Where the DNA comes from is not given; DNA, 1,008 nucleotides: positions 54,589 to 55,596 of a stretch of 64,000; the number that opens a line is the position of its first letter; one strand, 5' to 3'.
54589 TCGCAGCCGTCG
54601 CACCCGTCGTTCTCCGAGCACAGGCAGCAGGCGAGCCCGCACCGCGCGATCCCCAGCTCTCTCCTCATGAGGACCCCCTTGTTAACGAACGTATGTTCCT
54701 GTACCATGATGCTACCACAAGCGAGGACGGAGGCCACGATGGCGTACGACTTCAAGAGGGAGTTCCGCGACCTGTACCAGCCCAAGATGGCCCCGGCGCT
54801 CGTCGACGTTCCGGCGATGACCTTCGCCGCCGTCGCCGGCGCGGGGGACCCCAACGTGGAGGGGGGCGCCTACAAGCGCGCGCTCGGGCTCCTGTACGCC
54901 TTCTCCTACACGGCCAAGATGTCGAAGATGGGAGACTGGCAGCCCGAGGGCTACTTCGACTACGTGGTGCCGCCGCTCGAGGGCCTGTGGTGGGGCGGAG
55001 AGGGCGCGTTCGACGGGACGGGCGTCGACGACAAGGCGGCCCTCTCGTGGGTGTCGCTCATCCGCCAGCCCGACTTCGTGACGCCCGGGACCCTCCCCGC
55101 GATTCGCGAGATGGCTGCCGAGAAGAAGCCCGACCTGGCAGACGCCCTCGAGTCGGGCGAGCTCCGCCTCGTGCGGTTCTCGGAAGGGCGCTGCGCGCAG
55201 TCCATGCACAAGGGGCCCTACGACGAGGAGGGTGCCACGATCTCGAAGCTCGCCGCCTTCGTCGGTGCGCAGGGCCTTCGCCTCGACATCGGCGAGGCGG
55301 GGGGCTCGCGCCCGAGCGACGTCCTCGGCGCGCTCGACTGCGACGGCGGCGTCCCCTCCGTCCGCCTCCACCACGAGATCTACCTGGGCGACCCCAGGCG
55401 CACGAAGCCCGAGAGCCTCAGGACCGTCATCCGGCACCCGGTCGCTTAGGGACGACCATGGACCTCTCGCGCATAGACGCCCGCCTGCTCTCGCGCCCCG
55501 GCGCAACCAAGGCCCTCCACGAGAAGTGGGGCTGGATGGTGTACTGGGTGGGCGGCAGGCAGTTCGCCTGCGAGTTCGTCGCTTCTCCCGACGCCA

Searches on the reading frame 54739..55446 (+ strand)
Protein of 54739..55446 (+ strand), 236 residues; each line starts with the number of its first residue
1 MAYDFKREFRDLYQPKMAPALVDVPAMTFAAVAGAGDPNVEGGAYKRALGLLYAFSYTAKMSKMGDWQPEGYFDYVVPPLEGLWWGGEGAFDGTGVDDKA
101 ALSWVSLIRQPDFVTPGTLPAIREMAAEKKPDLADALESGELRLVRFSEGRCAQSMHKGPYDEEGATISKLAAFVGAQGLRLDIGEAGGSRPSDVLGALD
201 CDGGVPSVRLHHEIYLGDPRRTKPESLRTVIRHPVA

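Call 66: search_protein_families(library=pfam, proteins=[window:54739-55446:+], max_evalue=0.001)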
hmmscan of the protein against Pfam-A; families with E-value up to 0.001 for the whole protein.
seq(236 aa): 1 family
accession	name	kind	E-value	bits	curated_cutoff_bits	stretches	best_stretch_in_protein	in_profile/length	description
PF06445.20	GyrI-like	-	6.7e-13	49.6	26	1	17-182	1-125/155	GyrI-like small molecule binding domain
